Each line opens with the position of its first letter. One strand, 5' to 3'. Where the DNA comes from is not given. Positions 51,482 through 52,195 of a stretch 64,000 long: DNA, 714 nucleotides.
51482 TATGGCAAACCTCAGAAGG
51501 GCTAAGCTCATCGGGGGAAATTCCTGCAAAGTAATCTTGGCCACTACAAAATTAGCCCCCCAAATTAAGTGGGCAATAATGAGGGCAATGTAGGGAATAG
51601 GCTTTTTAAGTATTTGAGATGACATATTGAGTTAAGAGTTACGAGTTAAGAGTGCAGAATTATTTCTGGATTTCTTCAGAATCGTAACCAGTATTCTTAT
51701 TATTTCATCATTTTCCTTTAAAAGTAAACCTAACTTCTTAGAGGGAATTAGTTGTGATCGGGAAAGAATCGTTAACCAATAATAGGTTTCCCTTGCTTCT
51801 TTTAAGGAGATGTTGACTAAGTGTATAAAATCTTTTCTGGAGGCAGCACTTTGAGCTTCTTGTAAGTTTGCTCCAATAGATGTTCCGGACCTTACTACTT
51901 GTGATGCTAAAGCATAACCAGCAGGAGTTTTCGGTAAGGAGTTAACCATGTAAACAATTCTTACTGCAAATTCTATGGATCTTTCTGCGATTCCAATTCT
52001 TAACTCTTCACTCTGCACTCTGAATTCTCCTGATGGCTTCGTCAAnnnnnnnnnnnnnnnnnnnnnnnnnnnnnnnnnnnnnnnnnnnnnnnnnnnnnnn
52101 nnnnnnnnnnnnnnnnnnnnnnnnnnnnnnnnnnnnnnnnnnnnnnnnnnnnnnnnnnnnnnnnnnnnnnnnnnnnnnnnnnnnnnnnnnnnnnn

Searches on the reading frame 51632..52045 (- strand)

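Call 90: search_protein_families(library=pfam, proteins=[window:51632-52045:-], max_evalue=0.001)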
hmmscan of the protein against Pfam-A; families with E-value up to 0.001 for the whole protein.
window:51632-52045:- (137 aa): 1 family
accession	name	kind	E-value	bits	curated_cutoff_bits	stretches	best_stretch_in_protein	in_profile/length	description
PF05635.17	23S_rRNA_IVP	-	3.1e-23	82.4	33.8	1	19-120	5-105/106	23S rRNA-intervening sequence protein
